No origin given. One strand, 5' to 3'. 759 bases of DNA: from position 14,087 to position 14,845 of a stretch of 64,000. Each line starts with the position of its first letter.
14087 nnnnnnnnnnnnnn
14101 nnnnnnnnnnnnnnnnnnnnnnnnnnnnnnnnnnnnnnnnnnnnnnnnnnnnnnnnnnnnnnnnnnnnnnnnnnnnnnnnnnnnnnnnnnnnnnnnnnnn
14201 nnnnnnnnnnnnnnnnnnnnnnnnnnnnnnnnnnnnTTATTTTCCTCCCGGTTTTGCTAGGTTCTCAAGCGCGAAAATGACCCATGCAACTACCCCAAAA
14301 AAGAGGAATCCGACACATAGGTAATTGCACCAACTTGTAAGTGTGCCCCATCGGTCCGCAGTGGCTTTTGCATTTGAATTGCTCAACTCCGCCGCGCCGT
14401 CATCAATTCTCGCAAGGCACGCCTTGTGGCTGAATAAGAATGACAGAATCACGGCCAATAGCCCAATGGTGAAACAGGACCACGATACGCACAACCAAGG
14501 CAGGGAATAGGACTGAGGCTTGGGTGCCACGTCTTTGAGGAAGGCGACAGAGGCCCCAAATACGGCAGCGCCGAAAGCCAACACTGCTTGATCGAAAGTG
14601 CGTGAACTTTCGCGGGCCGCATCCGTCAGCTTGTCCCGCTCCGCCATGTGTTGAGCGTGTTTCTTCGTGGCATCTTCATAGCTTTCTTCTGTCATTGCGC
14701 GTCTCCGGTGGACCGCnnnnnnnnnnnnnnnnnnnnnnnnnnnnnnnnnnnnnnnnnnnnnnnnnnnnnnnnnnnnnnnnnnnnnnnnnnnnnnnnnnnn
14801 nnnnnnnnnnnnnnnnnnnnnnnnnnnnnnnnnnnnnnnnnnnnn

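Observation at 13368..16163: Accessory operon as a candidate new defence or toxin system: wHTH + HEPN + 3-TM + Pro-rich peptides + 4-TM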

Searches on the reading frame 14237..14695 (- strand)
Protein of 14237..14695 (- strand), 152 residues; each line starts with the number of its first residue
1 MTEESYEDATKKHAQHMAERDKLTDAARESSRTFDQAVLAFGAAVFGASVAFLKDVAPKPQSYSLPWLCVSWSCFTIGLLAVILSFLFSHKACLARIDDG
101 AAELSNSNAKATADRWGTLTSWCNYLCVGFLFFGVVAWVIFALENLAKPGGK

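Call 3: search_protein_families(library=pfam, proteins=[window:14237-14695:-], max_evalue=1)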
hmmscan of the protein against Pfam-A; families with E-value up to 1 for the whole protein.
window:14237-14695:- (152 aa): 3 families
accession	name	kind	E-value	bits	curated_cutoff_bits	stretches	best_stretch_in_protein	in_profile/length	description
PF08592.16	Anthrone_oxy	-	0.015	15.9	27.3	1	33-119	4-92/106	Anthrone oxygenase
PF14235.11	DUF4337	-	0.015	15.9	27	1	6-82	89-157/161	Domain of unknown function (DUF4337)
PF20990.2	DUF2207_C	-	0.034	14.3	33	1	30-142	103-183/247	Predicted membrane protein (DUF2207) C-terminal domain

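Call 4: search_protein_families(library=padloc, proteins=[window:14237-14695:-], max_evalue=1)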
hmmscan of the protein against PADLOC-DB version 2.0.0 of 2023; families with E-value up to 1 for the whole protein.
window:14237-14695:- (152 aa): 0 families

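Call 5: search_protein_families(library=ncbifam, proteins=[window:14237-14695:-], max_evalue=1)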
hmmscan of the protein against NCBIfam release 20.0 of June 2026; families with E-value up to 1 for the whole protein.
window:14237-14695:- (152 aa): 0 families

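Call 32: find_homologous_proteins(query=window:14237-14695:-, max_evalue=0.01)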
Query window:14237-14695:- (152 aa): 219 proteins with E <= 0.01 among 300 candidates; the best 120 are listed.
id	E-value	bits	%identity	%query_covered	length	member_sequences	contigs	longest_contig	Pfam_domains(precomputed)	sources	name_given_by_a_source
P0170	1.0e-92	326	95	100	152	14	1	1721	-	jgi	jgi:hypothetical protein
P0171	3.8e-91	321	93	100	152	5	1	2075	-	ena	-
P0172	7.4e-89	313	91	100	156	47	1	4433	-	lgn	-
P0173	6.5e-88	310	90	100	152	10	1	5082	-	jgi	jgi:hypothetical protein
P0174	7.1e-86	304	86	100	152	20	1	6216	-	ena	-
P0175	1.0e-84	300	89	100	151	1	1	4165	-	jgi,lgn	jgi:hypothetical protein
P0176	2.8e-82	292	83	100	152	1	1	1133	-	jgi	jgi:hypothetical protein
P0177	1.0e-78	280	82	100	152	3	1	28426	-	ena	-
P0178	8.5e-74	264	79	99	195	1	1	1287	-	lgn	-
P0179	2.8e-73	263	76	97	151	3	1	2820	-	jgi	jgi:hypothetical protein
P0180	4.4e-73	262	77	99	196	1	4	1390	-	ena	-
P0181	3.8e-69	249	77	97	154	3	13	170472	-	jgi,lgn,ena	jgi:hypothetical protein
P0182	1.2e-68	248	76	97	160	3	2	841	-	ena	-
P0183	1.1e-66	241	73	97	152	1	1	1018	-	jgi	jgi:hypothetical protein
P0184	2.3e-66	240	71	100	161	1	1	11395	-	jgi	jgi:hypothetical protein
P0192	2.1e-62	227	69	100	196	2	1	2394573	-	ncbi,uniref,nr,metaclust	ncbi:hypothetical protein [Terracidiphilus gabretensis]|uniref:hypothetical protein n=1 Tax=Terracid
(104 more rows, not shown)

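Call 35: find_encoding_contigs(protein=P0192, flank=5000, max_places=2)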
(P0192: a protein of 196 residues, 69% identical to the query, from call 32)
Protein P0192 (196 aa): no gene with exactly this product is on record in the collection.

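Call 39: find_related_loci(query=A3, collection=genome_contigs, flank=5000)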
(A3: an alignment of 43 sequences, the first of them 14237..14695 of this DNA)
Query A3 (152 aa) in genome_contigs; peptide patterns used: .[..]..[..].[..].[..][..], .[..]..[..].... (x = any residue, [..] = any of these).
103 stretches matched a pattern; 19 encode a relative of the query (tblastn E <= 1e-3); 19 distinct loci.
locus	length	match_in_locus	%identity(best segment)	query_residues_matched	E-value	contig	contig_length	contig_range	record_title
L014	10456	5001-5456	91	1-152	2e-93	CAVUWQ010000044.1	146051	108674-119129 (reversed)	MAG: uncultured Acidobacteriaceae bacterium isolate MFD04540.bin.1.109 genome assembly, contig: contig_40325, whole geno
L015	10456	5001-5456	90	1-152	2e-93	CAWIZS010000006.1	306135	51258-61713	MAG: uncultured Acidobacteriota bacterium isolate MFD06092.bin.1.230 genome assembly, contig: contig_40316, whole genome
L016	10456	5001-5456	91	1-152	5e-92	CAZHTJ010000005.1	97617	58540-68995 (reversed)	MAG TPA_asm: uncultured Acidobacterium sp. isolate binchicken_co3_235 genome assembly, contig: NODE_530_length_97617_cov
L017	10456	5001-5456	87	1-152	2e-89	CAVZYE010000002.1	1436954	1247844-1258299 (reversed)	MAG: uncultured Acidobacteriaceae bacterium isolate MFD01828.bin.2.27 genome assembly, contig: contig_14630, whole genom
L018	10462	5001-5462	69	1-152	3e-69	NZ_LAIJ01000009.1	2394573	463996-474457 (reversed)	Terracidiphilus gabretensis strain S55 contig_10, whole genome shotgun sequence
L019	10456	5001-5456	64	1-152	3e-65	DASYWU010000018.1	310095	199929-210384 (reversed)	MAG TPA_asm: Terracidiphilus sp. isolate SMAG_U6289 k141_464452, whole genome shotgun sequence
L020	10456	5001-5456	64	1-152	8e-65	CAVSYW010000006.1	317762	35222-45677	MAG: uncultured Acidobacteriaceae bacterium isolate MFD05512.bin.1.139 genome assembly, contig: contig_2880, whole genom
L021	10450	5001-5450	61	1-150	1e-59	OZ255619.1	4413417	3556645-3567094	MAG: Acidobacteriaceae bacterium isolate 543d5465-1b25-4daa-b964-3c272e733e65 genome assembly, chromosome: 1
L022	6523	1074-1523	61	1-150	4e-59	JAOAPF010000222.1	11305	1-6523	MAG: Edaphobacter sp. isolate RYN_7 scaffold_2290068, whole genome shotgun sequence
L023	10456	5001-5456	57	1-152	1e-58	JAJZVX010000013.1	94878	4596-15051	MAG: Acidobacteria bacterium isolate SKS5.bin87 NODE_344_length_94878_cov_3.433452, whole genome shotgun sequence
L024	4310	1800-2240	61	5-150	2e-58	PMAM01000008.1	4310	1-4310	MAG: Acidobacterium sp. isolate palsa_343 73.20120700_P2D.11_contig_51531, whole genome shotgun sequence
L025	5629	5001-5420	56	11-150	2e-53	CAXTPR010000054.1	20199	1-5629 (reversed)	MAG TPA_asm: uncultured Acidobacteriaceae bacterium isolate public_SRR14722132_metawrap_bin.2 genome assembly, contig: p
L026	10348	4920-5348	55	7-147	3e-47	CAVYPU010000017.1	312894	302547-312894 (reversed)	MAG: uncultured Acidobacteriota bacterium isolate MFD05512.bin.2.159 genome assembly, contig: contig_31507, whole genome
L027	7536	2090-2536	51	1-146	7e-45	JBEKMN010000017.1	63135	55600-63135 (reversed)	MAG: Terriglobia bacterium isolate SPRUCE 395 SPRUCE_395_17, whole genome shotgun sequence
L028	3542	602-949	53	7-123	1e-40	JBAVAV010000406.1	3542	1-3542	MAG: Candidatus Sulfotelmatobacter sp. isolate MFD09288_ilm_asm_bin18 k127_143969, whole genome shotgun sequence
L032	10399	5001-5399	30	1-100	1e-14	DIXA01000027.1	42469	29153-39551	MAG TPA_asm: Anaerolineales bacterium UBA6092 UBA6092_contig_6815, whole genome shotgun sequence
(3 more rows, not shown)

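Call 61: search_protein_families(library=pfam, proteins=[L014:954-2375:+, L014:2846-3736:+, L016:3487-4986:+, L017:4540-4986:+, L018:3230-4123:+, L018:4130-4687:+, L023:2302-4935:+, L027:396-1979:+, L032:2487-5066:+, L032:63-2393:+], max_evalue=0.001)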
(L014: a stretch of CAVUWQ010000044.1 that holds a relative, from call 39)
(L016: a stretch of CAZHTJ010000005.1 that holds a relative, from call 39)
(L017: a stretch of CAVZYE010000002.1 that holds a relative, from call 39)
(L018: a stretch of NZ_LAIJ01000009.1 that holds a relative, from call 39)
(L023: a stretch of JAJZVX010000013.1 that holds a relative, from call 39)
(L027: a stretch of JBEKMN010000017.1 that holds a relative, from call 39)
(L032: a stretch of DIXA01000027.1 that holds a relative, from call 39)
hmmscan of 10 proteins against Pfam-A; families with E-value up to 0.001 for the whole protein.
L014:954-2375:+ (473 aa): 1 family
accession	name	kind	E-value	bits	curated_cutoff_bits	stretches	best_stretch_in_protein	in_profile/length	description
PF00589.27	Phage_integrase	-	3.5e-13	50.1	27.1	1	273-427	23-169/172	Phage integrase family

L014:2846-3736:+ (296 aa): 0 families

L016:3487-4986:+ (499 aa): 4 families
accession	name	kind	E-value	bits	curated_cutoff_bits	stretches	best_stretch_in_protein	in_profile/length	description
PF01555.25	N6_N4_Mtase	-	1.3e-49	169.5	26.7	1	41-332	1-219/221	DNA methylase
PF13847.12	Methyltransf_31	-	8.2e-05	22.8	27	0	293-337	2-49/145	Methyltransferase domain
PF13649.12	Methyltransf_25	-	9.2e-05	23.5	27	0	298-337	1-42/97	Methyltransferase domain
PF03602.21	Cons_hypoth95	-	0.00032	20.8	24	0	25-69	96-142/182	Conserved hypothetical protein 95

L017:4540-4986:+ (148 aa): 0 families

L018:3230-4123:+ (297 aa): 1 family
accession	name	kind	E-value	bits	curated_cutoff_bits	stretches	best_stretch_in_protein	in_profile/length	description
PF20016.6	ThsA_Macro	-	7.3e-44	150.1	25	1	98-279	1-183/183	Thoeris protein ThsA, Macro domain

L018:4130-4687:+ (185 aa): 1 family
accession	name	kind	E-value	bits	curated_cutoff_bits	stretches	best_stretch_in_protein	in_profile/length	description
PF08937.16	ThsB_TIR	-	1.4e-15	57.9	21.2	1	8-110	1-94/100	Thoeris protein ThsB, TIR-like domain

L023:2302-4935:+ (877 aa): 2 families
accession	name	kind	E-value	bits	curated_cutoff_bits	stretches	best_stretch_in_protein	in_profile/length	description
PF04851.21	ResIII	-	6.1e-13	49.4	22.5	1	61-252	25-163/164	Type III restriction enzyme, res subunit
PF00270.35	DEAD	-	1.6e-05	25.1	26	0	62-163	17-107/167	DEAD/DEAH box helicase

L027:396-1979:+ (527 aa): 1 family
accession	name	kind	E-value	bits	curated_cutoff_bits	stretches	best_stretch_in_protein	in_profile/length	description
PF00656.27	Peptidase_C14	-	2.6e-19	70.3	21.4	1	25-225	2-212/233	Caspase domain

L032:2487-5066:+ (859 aa): 1 family
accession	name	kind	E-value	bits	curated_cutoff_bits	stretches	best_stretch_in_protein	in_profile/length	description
PF04465.17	DUF499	-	1.8e-32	112.6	23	1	117-613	52-599/1024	Protein of unknown function (DUF499)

L032:63-2393:+ (776 aa): 4 families
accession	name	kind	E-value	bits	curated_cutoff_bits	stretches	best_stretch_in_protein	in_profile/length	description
PF13646.12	HEAT_2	-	4.6e-16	59.3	27.7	2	440-502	11-73/88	HEAT repeats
PF02985.28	HEAT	-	8.9e-07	29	23.5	0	462-485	4-27/31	HEAT repeat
PF13513.12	HEAT_EZ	-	1.7e-06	28.9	27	1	452-485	22-55/55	HEAT-like repeat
PF01602.26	Adaptin_N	-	5.7e-05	22.3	37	0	457-504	113-164/524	Adaptin N terminal region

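Call 62: search_protein_families(library=pfam, proteins=[L014:5919-6830:+, L016:5849-6430:+, L020:5833-6105:+, L020:6150-7199:+, L020:7458-8696:-, L021:5963-6787:+, L024:2925-3347:+, L024:3355-3921:+, L025:3136-4290:-, L025:446-2581:-], max_evalue=0.001)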
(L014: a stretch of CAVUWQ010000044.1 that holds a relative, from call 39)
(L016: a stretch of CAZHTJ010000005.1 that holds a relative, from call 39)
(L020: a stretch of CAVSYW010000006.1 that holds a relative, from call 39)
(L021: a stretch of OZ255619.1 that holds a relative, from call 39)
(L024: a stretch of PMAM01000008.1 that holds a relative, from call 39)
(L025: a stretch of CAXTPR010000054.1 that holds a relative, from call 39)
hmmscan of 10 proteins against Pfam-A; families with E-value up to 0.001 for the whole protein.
L014:5919-6830:+ (303 aa): 1 family
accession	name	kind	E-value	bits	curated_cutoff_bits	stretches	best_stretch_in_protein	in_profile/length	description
PF18864.6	AbiTii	-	5.4e-46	157.6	27.6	1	3-184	1-188/189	AbiTii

L016:5849-6430:+ (193 aa): 0 families

L020:5833-6105:+ (90 aa): 1 family
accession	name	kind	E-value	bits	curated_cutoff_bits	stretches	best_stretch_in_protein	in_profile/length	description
PF12728.13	HTH_17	-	3.2e-05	24.5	27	1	30-77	2-40/51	Helix-turn-helix domain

L020:6150-7199:+ (349 aa): 1 family
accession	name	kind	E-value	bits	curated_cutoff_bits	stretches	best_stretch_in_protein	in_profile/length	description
PF04471.18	Mrr_cat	-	1.7e-17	64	21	1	206-318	3-113/115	Restriction endonuclease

L020:7458-8696:- (412 aa): 1 family
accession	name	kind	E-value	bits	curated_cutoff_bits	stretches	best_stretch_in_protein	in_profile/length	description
PF00589.27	Phage_integrase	-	1.8e-24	86.9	27.1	1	202-376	3-168/172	Phage integrase family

L021:5963-6787:+ (274 aa): 0 families

L024:2925-3347:+ (140 aa): 0 families

L024:3355-3921:+ (188 aa): 1 family
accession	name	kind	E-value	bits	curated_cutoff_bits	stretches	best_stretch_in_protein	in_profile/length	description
PF08797.16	HIRAN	-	8.6e-08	32.3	24.7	1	39-95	17-72/96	HIRAN domain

L025:3136-4290:- (384 aa): 2 families
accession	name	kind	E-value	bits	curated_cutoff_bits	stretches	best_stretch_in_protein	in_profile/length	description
PF01381.28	HTH_3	-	3.3e-07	30.7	23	1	18-69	1-52/55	Helix-turn-helix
PF06114.19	Peptidase_M78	-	0.0005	20.3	22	0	219-313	11-94/123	IrrE N-terminal-like domain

L025:446-2581:- (711 aa): 1 family
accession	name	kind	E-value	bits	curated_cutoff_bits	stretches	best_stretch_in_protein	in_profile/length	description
PF01555.25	N6_N4_Mtase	-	8.7e-20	72.1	26.7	2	432-519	133-206/221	DNA methylase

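Call 67: find_related_loci(query=A3, collection=metagenome_contigs, flank=6000)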
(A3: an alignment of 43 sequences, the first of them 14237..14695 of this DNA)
Query A3 (152 aa) in metagenome_contigs; peptide patterns used: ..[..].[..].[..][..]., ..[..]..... (x = any residue, [..] = any of these).
598 stretches matched a pattern (row limit reached: there are more); 71 encode a relative of the query (tblastn E <= 1e-3); 71 distinct loci.
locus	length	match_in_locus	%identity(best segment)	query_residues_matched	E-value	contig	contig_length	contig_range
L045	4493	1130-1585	96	1-152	8e-98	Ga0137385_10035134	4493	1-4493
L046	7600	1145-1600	96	1-152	1e-97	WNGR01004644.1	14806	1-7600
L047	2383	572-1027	93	1-152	2e-98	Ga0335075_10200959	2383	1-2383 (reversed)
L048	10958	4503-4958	91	1-152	3e-93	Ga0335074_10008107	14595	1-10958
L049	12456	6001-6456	90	1-152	6e-93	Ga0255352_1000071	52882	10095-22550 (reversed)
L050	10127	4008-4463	90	1-152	6e-93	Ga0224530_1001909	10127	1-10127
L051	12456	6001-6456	91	1-152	1e-91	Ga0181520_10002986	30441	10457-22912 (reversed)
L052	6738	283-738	88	1-152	3e-91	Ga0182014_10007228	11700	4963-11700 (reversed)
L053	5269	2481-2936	88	1-152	1e-89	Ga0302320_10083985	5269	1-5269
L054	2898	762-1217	86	1-152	2e-90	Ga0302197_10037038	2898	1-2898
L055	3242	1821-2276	86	1-152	9e-90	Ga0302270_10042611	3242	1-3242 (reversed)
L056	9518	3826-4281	86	1-152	8e-89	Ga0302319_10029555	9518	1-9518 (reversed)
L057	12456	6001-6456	86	1-152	8e-89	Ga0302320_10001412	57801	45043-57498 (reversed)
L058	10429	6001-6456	86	1-152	4e-88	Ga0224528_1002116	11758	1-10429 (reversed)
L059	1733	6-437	88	9-152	9e-90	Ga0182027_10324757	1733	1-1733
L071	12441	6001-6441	58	1-147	5e-56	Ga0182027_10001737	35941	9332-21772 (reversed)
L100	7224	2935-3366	48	12-148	2e-42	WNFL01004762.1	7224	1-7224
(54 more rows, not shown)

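Call 68: find_related_loci(query=A3, collection=viral_contigs, flank=6000)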
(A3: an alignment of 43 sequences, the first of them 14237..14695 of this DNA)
Query A3 (152 aa) in viral_contigs; peptide patterns used: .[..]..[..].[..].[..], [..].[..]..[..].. (x = any residue, [..] = any of these).
86 stretches matched a pattern; 2 encode a relative of the query (tblastn E <= 1e-3); 2 distinct loci.
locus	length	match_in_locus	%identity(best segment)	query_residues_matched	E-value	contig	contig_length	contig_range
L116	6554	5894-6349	86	1-152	2e-89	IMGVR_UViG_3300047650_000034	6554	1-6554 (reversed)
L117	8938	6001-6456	86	1-152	2e-89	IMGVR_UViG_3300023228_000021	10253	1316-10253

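Call 73: search_protein_families(library=pfam, alignment_id=A4, max_evalue=0.0001)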
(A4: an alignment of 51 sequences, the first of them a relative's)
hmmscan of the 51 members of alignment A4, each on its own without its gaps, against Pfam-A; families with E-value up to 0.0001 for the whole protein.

A. member 1, L016:3487-4986:+ (499 aa): 3 families
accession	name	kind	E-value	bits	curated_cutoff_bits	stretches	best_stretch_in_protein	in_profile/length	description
PF01555.25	N6_N4_Mtase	-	1.3e-49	169.5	26.7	1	41-332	1-219/221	DNA methylase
PF13847.12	Methyltransf_31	-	8.2e-05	22.8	27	0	293-337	2-49/145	Methyltransferase domain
PF13649.12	Methyltransf_25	-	9.2e-05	23.5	27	0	298-337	1-42/97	Methyltransferase domain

B. families by the number of members that match (of 51 scanned): 69 families (the first 25 are shown)
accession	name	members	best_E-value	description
PF07719.23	TPR_2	3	8e-19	Tetratricopeptide repeat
PF13181.12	TPR_8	3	1.3e-15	Tetratricopeptide repeat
PF13432.12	TPR_16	3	4.7e-14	Tetratricopeptide repeat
PF13424.12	TPR_12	3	1.4e-13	Tetratricopeptide repeat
PF00515.34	TPR_1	3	1.5e-12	Tetratricopeptide repeat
PF13428.12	TPR_14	3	2e-11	Tetratricopeptide repeat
PF13431.12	TPR_17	2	1.4e-17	Tetratricopeptide repeat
PF14559.12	TPR_19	2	4.6e-17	Tetratricopeptide repeat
PF13676.11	TIR_2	2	2.4e-16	TIR domain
PF13414.12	TPR_11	2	3.5e-09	TPR repeat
PF09572.16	RE_XamI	1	6.1e-109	XamI restriction endonuclease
PF07505.17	DUF5131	1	1.6e-95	Protein of unknown function (DUF5131)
PF00266.25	Aminotran_5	1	3.4e-75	Aminotransferase class-V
PF19289.4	PmbA_TldD_3rd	1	2.7e-50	PmbA/TldA metallopeptidase C-terminal domain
PF01555.25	N6_N4_Mtase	1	1.3e-49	DNA methylase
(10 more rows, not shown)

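Call 74: search_protein_families(library=padloc, alignment_id=A4, max_evalue=0.00001)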
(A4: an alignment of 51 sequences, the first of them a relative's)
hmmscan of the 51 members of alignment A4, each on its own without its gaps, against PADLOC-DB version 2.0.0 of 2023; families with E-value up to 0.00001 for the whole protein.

A. member 1, L016:3487-4986:+ (499 aa): 63 families (the best 25 are shown)
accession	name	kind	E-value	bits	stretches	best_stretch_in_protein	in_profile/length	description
PDLC03354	MTase_II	-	2.9e-73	245.3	1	28-339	67-385/425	Type II methyltransferase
PDLC03339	MTase_II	-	5.2e-66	221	2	23-169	5-150/399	Type II methyltransferase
PDLC03300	MTase_II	-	1.7e-55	186.2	3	67-165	77-173/302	Type II methyltransferase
PDLC03644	MTase_III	-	1.6e-45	153.9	1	24-339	41-396/542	Type III methyltransferase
PDLC03371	MTase_II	-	1.8e-42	143.7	1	22-338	11-254/260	Type II methyltransferase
PDLC03299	MTase_II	-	2.2e-38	130.5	2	258-346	180-267/296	Type II methyltransferase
PDLC03638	MTase_III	-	1.3e-37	127.5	1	40-339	402-680/816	Type III methyltransferase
PDLC03633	MTase_III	-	3.4e-35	119.8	2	37-163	96-236/616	Type III methyltransferase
PDLC03636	MTase_III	-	6.6e-34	115.6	2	22-163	48-182/575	Type III methyltransferase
PDLC03320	MTase_II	-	2.4e-33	113.5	2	257-341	196-279/289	Type II methyltransferase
PDLC03635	MTase_III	-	1.9e-32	110.8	2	31-187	231-380/708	Type III methyltransferase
PDLC03637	MTase_III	-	3.4e-32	109.8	1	26-311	126-434/513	Type III methyltransferase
PDLC03216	MTase_II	-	5.2e-31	105.9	2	269-345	189-264/364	Type II methyltransferase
PDLC03738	oMTase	-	2.3e-30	103.6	2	275-345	204-274/376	orphan methyltransferase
PDLC03634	MTase_III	-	4.3e-30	103.2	1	23-308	96-422/621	Type III methyltransferase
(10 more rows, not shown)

B. families by the number of members that match (of 51 scanned): 95 families (the first 25 are shown)
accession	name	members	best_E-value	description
PDLC03448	REase_II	2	2.2e-10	Type II restriction enzyme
PDLC03650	REase_III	1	7.3e-208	Type III restriction enzyme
PDLC02657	DndA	1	2.8e-133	DndA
PDLC02759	SspA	1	2.7e-131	SspA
PDLC04815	PDC-S02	1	2.4e-127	-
PDLC03552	REase_II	1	1.7e-123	Type II restriction enzyme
PDLC04639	PDC-M41B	1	5e-103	-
PDLC04569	PDC-M30B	1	3.1e-102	-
PDLC03354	MTase_II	1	2.9e-73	Type II methyltransferase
PDLC04819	PDC-S02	1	3.1e-70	-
PDLC05041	PDC-S57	1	1.4e-68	-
PDLC03339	MTase_II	1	5.2e-66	Type II methyltransferase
PDLC00421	ThsB1|ThsB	1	7.1e-65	TIR-like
PDLC03016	TIR-TM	1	1.6e-59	-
PDLC03653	REase_III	1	3.1e-59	Type III restriction enzyme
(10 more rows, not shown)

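Call 92: search_protein_families(library=phrogs, proteins=[window:14237-14695:-], max_evalue=0.01)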
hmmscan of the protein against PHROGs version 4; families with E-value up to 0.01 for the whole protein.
window:14237-14695:- (152 aa): 0 families

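Call 93: search_protein_families(library=pfam, proteins=[L100:4675-5376:+, L100:5373-6143:+, L100:4131-4481:+], max_evalue=0.001)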
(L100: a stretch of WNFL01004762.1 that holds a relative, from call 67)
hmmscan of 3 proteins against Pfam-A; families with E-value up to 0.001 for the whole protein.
L100:4675-5376:+ (233 aa): 0 families

L100:5373-6143:+ (256 aa): 0 families

L100:4131-4481:+ (116 aa): 0 families

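Call 99: search_protein_families(library=pfam, alignment_id=A3, max_evalue=0.1)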
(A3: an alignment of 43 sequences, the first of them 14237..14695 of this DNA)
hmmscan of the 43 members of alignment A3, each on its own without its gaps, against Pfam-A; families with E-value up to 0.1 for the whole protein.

A. member 1, window:14237-14695:- (152 aa): 3 families
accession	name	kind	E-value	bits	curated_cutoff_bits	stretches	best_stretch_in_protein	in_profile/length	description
PF08592.16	Anthrone_oxy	-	0.015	15.9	27.3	1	33-119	4-92/106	Anthrone oxygenase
PF14235.11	DUF4337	-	0.015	15.9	27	1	6-82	89-157/161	Domain of unknown function (DUF4337)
PF20990.2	DUF2207_C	-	0.034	14.3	33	0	30-142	103-183/247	Predicted membrane protein (DUF2207) C-terminal domain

B. families by the number of members that match (of 43 scanned): 22 families
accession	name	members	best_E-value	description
PF20990.2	DUF2207_C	14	0.0015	Predicted membrane protein (DUF2207) C-terminal domain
PF14235.11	DUF4337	12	0.00022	Domain of unknown function (DUF4337)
PF13347.12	MFS_2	5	0.0097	MFS/sugar transport protein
PF08592.16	Anthrone_oxy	5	0.015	Anthrone oxygenase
PF05767.17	Pox_A14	4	0.00089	Poxvirus virion envelope protein A14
PF01988.24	VIT1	4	0.016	VIT family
PF24008.1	DUF7322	4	0.048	Domain of unknown function (DUF7322)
PF09925.14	DUF2157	3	0.0068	Predicted membrane protein (DUF2157)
PF10785.14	NADH-u_ox-rdase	3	0.022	NADH-ubiquinone oxidoreductase complex I, 21 kDa subunit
PF15159.11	PIG-Y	2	0.026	Phosphatidylinositol N-acetylglucosaminyltransferase subunit Y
PF11188.13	DUF2975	2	0.063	Protein of unknown function (DUF2975)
PF06781.17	CrgA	1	0.0015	Cell division protein CrgA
PF01578.25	Cytochrom_C_asm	1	0.0028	Cytochrome C assembly protein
PF24838.2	8xMP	1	0.03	Octameric membrane protein family (8xMP)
PF10101.14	DUF2339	1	0.03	Predicted membrane protein (DUF2339)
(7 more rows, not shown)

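Call 102: search_dna_similar(query=window:14237-14695:-, collection=plasmids, mode=protein, max_evalue=0.001, max_rows=15)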
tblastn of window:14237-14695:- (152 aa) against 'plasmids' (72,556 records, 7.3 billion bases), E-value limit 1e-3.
No match.
